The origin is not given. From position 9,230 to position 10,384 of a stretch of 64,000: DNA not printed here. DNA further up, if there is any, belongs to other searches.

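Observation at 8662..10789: Tandem array of three paralogous unknown genes, each with its own motif promoter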

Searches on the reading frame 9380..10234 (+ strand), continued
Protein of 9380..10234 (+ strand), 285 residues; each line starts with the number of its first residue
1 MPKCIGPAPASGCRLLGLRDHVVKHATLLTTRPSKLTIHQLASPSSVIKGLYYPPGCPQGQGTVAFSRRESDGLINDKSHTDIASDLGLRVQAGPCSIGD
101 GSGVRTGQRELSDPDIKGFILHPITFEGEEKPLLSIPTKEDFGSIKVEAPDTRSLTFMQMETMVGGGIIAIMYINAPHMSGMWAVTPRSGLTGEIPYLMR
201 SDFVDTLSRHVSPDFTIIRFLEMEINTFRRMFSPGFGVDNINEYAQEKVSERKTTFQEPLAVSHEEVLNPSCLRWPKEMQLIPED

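Call 60: search_solved_structures(query=A3, max_evalue=1)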
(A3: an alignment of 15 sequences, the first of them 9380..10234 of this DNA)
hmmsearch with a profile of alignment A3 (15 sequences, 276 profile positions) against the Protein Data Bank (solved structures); distinct sequences matched with E-value up to 1: 0.

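Call 62: find_encoding_contigs(protein=P0007, flank=5000, max_places=1)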
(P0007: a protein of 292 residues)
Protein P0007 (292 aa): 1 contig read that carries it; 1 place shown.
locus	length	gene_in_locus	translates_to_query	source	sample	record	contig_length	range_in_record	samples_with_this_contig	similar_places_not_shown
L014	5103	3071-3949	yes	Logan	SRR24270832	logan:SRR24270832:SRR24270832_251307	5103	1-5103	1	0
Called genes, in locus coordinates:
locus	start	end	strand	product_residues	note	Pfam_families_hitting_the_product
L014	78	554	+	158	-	-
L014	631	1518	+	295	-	PF04015:DUF362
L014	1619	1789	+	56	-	-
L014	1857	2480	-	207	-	PF04542:Sigma70_r2 (weak), PF04545:Sigma70_r4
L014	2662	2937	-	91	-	-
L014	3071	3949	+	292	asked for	-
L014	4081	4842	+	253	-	PF05690:ThiG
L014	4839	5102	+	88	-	?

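Call 63: find_encoding_contigs(protein=P0008, flank=5000, max_places=1)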
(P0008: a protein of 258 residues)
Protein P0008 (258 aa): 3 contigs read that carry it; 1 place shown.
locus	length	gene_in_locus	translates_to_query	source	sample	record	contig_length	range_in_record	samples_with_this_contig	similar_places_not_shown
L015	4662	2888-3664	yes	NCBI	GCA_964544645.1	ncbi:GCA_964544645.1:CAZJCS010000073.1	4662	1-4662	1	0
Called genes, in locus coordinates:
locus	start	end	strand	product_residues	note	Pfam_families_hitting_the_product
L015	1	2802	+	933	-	?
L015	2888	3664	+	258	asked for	-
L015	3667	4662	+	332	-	?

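Call 64: find_encoding_contigs(protein=P0010, flank=5000, max_places=1)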
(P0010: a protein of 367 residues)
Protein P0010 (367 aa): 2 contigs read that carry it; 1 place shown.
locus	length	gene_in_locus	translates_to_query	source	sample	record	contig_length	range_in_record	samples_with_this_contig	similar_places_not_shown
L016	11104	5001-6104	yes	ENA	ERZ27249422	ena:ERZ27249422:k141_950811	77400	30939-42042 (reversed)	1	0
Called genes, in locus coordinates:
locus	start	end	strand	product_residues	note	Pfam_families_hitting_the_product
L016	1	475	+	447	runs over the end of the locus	PF01406:tRNA-synt_1e, PF09334:tRNA-synt_1g (weak), PF00133:tRNA-synt_1, PF01921:tRNA-synt_1f (weak), PF09334:tRNA-synt_1g (weak), PF09190:DALR_2, PF23493:CysS_C (weak)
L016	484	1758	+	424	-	PF02403:Seryl_tRNA_N, PF00587:tRNA-synt_2b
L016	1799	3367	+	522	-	PF04055:Radical_SAM (weak)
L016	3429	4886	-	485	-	-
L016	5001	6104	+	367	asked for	-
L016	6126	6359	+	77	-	PF09723:Zn_ribbon_8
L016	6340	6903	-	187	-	PF00117:GATase, PF07722:Peptidase_C26 (weak)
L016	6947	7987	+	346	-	PF02388:FemAB, PF13480:Acetyltransf_6, PF02388:FemAB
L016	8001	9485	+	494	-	PF01225:Mur_ligase, PF08245:Mur_ligase_M, PF02875:Mur_ligase_C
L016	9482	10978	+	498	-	PF01225:Mur_ligase, PF08245:Mur_ligase_M, PF02875:Mur_ligase_C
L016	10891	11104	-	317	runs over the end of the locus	PF01180:DHO_dh, PF01207:Dus (weak)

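Call 65: find_encoding_contigs(protein=P0012, flank=5000, max_places=1)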
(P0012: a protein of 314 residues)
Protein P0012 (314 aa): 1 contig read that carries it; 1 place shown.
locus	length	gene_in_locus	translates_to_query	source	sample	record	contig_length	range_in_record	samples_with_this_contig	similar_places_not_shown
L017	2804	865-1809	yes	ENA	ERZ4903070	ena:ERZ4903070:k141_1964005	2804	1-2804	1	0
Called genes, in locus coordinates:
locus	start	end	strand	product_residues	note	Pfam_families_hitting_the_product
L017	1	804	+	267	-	?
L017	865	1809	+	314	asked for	-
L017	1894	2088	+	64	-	-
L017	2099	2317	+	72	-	-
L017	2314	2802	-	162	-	?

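Call 67: search_protein_families(library=ncbifam, proteins=[L014:1857-2477:-, L014:2662-2934:-, L014:78-551:+, L015:3667-4662:+, L016:3429-4883:-, L017:1894-2085:+, L017:2099-2314:+], max_evalue=0.001)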
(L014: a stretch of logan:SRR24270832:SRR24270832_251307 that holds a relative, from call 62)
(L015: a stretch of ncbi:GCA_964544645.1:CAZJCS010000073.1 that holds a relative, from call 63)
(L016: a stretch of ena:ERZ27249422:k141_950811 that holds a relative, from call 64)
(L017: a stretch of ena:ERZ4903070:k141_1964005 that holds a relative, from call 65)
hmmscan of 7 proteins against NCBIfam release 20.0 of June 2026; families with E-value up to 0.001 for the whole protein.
L014:1857-2477:- (206 aa): 28 families (the best 25 are shown)
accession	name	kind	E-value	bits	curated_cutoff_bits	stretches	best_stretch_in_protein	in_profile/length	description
TIGR02479.1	FliA_WhiG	subfamily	9.6e-23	81.1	189.6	2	121-189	157-223/224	FliA/WhiG family RNA polymerase sigma factor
NF005413.0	PRK06986.1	subfamily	7.7e-20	71.7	201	2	121-191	170-238/241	RNA polymerase sigma factor FliA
TIGR02937.1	sigma70-ECF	superfamily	1.1e-18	67.4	42.9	1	26-189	7-165/165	sigma-70 family RNA polymerase sigma factor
NF005809.0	PRK07670.1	equivalog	2.2e-18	66.7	326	2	124-190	187-251/255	FliA/WhiG family RNA polymerase sigma factor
NF004572.0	PRK05911.1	equivalog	1.2e-14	54.3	378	1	131-191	195-255/257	RNA polymerase sigma factor sigma-28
NF004935.0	PRK06288.1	equivalog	9.2e-14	51.7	343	1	123-191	198-264/270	RNA polymerase sigma factor WhiG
TIGR02980.1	SigBFG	subfamily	2e-11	44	234.35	1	121-189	158-226/227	SigB/SigF/SigG family RNA polymerase sigma factor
TIGR02941.1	Sigma_B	equivalog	4.1e-09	36.3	315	1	122-189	186-253/255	RNA polymerase sigma factor SigB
NF009091.0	PRK12427.1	equivalog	1.3e-08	34.9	339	1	93-189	137-231/233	FliA/WhiG family RNA polymerase sigma factor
TIGR02885.1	spore_sigF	equivalog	1.4e-08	34.9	321.45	1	125-189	167-231/231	RNA polymerase sporulation sigma factor SigF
NF006071.0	PRK08215.1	equivalog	4.7e-08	32.9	372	1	124-188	192-256/258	RNA polymerase sporulation sigma factor SigG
NF004052.0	PRK05572.1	subfamily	5.7e-08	32.6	311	1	128-190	190-251/252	SigF/SigG family RNA polymerase sporulation sigma factor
NF005644.0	PRK07408.1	subfamily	8.7e-08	32.1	261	1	117-191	182-255/258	RNA polymerase sigma factor SigF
NF004471.0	PRK05803.1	subfamily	1.7e-07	30.7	252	1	127-191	159-230/235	RNA polymerase sporulation sigma factor SigK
TIGR02850.1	spore_sigG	equivalog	4.9e-07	29.4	457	1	129-187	194-252/254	RNA polymerase sporulation sigma factor SigG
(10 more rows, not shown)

L014:2662-2934:- (90 aa): 0 families

L014:78-551:+ (158 aa): 0 families

L015:3667-4662:+ (332 aa): 0 families

L016:3429-4883:- (484 aa): 0 families

L017:1894-2085:+ (64 aa): 0 families

L017:2099-2314:+ (72 aa): 0 families

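Call 68: search_protein_families(library=pfam, proteins=[L014:1857-2477:-, L011:5099-5821:-, L011:3053-3679:-], max_evalue=0.001)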
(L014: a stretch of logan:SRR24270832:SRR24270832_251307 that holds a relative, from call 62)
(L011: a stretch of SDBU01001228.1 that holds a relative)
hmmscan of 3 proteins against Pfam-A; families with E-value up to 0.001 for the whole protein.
L014:1857-2477:- (206 aa): 2 families
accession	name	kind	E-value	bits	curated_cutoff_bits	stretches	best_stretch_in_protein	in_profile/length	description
PF04545.22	Sigma70_r4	-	1.4e-11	44.2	24.1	1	138-187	1-50/50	Sigma-70, region 4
PF04542.20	Sigma70_r2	-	1.6e-07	31.4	24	1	28-98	4-69/71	Sigma-70 region 2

L011:5099-5821:- (240 aa): 0 families

L011:3053-3679:- (208 aa): 0 families

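Call 77: fold_search(model_id=the predicted structure, library=viral)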
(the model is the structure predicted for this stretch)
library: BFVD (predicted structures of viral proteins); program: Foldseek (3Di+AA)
matches with E <= 10: 394; with E <= 0.001: 0
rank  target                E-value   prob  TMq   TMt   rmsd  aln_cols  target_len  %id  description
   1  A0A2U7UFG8            2.3e-01  0.06  0.13  0.08  18.4       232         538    9  Uncharacterized protein [Pandoravirus macleodensis]
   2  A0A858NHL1            2.5e-01  0.02  0.09  0.08  18.5       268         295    8  (no name in the UniProt tables at hand)
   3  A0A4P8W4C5            4.1e-01  0.02  0.10  0.09  19.7       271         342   11  (no name in the UniProt tables at hand)
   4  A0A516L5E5            4.1e-01  0.01  0.09  0.08  19.8       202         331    9  (no name in the UniProt tables at hand)
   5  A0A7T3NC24            4.9e-01  0.04  0.16  0.16  16.9       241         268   10  Uncharacterized protein [Serratia phage vB_SmaM_Yaphecito]
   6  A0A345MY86            5.8e-01  0.05  0.12  0.11  13.2       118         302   14  (no name in the UniProt tables at hand)
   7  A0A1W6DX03            5.8e-01  0.01  0.10  0.12  16.9       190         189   10  (no name in the UniProt tables at hand)
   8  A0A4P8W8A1            6.2e-01  0.06  0.12  0.09  15.9       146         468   11  (no name in the UniProt tables at hand)
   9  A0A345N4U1            7.0e-01  0.04  0.11  0.13  11.5       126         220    7  (no name in the UniProt tables at hand)
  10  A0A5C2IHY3            7.8e-01  0.02  0.11  0.15  17.8       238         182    7  (no name in the UniProt tables at hand)
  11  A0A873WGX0            8.8e-01  0.04  0.14  0.13  16.0       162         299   12  (no name in the UniProt tables at hand)
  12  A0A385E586            8.8e-01  0.04  0.11  0.15  11.9       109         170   11  (no name in the UniProt tables at hand)
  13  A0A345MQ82            8.8e-01  0.02  0.13  0.11  20.3       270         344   10  (no name in the UniProt tables at hand)
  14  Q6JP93                9.9e-01  0.07  0.13  0.14  13.1       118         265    8  Uncharacterized protein [Neodiprion lecontei nucleopolyhedrovirus (strain Canada)]
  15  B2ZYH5                9.9e-01  0.06  0.13  0.15  16.7       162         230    8  Uncharacterized protein [Ralstonia phage phiRSL1]
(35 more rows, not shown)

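Call 78: list_cluster_members(proteins=[P0002, P0003, P0005, P0006, P0007, P0008, P0010, P0012, P0014, P0017])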
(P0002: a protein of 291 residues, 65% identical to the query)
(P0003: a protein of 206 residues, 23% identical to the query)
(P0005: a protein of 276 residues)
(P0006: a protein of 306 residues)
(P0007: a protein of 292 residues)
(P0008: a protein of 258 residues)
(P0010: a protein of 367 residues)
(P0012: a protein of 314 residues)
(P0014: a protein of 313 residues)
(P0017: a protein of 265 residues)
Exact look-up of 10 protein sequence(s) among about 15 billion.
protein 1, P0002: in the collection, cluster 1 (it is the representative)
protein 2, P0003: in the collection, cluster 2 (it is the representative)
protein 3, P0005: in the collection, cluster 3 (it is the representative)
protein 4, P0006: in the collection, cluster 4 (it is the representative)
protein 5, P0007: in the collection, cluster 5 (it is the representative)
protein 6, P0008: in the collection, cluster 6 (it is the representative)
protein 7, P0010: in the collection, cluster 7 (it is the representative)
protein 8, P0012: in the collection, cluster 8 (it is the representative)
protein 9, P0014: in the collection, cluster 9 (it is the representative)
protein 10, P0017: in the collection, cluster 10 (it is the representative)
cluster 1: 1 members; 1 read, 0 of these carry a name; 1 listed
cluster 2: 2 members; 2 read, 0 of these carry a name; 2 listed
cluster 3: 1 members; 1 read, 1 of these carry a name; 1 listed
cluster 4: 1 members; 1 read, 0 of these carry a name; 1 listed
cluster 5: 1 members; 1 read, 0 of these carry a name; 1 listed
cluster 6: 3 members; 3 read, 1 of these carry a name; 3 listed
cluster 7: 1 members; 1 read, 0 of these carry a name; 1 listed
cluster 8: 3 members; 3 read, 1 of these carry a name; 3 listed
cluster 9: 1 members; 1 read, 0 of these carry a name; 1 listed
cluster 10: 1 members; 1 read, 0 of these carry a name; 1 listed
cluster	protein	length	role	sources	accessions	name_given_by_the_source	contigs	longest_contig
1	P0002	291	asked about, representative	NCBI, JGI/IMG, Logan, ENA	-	-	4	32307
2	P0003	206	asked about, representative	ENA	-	-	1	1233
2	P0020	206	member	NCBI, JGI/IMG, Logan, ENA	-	-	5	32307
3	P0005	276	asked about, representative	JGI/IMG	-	hypothetical protein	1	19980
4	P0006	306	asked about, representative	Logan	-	-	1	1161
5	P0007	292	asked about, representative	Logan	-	-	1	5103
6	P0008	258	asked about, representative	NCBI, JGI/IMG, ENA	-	-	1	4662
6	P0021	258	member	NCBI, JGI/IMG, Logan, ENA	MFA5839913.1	MAG: hypothetical protein WC890_04565 [Candidatus Margulisiibacteriota bacterium]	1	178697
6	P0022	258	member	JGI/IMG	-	-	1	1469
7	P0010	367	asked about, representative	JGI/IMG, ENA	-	-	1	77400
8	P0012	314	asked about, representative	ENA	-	-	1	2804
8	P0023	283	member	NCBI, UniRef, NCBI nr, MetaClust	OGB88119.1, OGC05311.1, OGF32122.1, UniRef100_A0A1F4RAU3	hypothetical protein A3H09_00305 [Candidatus Falkowbacteria bacterium ... | Uncharacterized protein n=2 Tax=Bacteria TaxID=2 RepID=A0A1F4RAU3_UNCSA | MAG: hypothetical protein A3J44_00865 [candidate division WOR-1 bacterium ...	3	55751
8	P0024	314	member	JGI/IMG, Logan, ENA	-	-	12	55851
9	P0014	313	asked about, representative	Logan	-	-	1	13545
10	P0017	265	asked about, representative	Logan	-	-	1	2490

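Call 79: search_protein_families(library=pfam, proteins=[L014:2662-2934:-, L014:78-551:+, L014:1619-1786:+, L016:3429-4883:-, L015:1-2799:+, L015:3667-4662:+, L017:1-801:+, L017:1894-2085:+, L017:2099-2314:+, L016:1799-3364:+], max_evalue=0.05)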
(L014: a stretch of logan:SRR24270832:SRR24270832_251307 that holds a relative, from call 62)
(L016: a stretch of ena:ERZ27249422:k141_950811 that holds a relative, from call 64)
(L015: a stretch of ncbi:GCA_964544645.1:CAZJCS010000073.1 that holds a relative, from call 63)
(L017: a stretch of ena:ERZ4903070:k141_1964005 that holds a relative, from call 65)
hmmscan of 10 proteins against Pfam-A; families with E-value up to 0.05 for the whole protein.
L014:2662-2934:- (90 aa): 0 families

L014:78-551:+ (158 aa): 1 family
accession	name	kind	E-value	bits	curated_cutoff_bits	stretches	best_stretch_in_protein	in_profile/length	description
PF02790.20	COX2_TM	-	0.032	14.8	22.8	0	51-94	26-68/88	Cytochrome C oxidase subunit II, transmembrane domain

L014:1619-1786:+ (56 aa): 0 families

L016:3429-4883:- (484 aa): 1 family
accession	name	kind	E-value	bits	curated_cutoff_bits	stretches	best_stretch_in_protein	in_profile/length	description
PF04802.21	PP4R3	-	0.0024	17.1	27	1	261-398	247-354/497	Phosphatase 4 regulatory subunit 3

L015:1-2799:+ (933 aa): 3 families
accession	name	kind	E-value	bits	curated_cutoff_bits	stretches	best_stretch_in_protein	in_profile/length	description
PF08309.17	LVIVD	-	3.5e-104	340.3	20.2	12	736-773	1-38/42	LVIVD repeat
PF00082.27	Peptidase_S8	-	1.4e-47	162.8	21.8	1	2-230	41-288/288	Subtilase family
PF04509.17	CheC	-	0.0013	19.1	22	0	405-428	13-35/38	CheC-like family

L015:3667-4662:+ (332 aa): 0 families

L017:1-801:+ (267 aa): 0 families

L017:1894-2085:+ (64 aa): 0 families

L017:2099-2314:+ (72 aa): 0 families

L016:1799-3364:+ (522 aa): 1 family
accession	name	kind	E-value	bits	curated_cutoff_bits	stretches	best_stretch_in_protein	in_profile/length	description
PF04055.27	Radical_SAM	-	3.2e-07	31.1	29.5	1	192-309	4-125/166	Radical SAM superfamily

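Call 83: find_encoding_contigs(protein=P0014, flank=4000, max_places=1)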
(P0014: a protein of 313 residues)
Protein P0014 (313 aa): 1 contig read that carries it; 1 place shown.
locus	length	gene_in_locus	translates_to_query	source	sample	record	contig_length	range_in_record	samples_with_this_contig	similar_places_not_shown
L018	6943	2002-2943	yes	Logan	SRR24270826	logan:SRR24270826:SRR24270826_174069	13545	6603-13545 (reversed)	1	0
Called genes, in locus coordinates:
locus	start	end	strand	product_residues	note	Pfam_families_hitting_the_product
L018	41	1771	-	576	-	PF00664:ABC_membrane, PF00005:ABC_tran, PF02463:SMC_N (weak)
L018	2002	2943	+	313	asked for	-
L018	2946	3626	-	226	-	PF02578:Cu-oxidase_4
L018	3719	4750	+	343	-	-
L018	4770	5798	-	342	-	PF00814:TsaD, PF02543:Carbam_trans_N (weak), PF22521:HypF_C_2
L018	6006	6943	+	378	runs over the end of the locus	-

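Call 84: find_encoding_contigs(protein=P0016, flank=4000, max_places=1)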
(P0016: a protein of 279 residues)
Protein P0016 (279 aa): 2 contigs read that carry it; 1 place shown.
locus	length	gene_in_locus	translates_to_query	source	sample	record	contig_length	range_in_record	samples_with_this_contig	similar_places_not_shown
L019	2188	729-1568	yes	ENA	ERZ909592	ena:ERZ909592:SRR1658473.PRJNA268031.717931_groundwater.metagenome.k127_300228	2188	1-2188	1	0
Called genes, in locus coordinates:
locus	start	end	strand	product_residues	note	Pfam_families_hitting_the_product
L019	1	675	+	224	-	?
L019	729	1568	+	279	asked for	-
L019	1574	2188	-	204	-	?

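Call 85: find_encoding_contigs(protein=P0017, flank=4000, max_places=1)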
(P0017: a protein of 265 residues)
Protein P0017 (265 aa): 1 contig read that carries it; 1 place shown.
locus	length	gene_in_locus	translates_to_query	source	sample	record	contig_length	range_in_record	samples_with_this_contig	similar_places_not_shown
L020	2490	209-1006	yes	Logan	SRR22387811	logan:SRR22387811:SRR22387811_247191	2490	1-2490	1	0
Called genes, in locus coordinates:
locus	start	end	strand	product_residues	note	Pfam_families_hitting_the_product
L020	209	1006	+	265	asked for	-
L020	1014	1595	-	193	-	PF00081:Sod_Fe_N, PF02777:Sod_Fe_C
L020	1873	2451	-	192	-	PF01726:LexA_DNA_bind, PF00717:Peptidase_S24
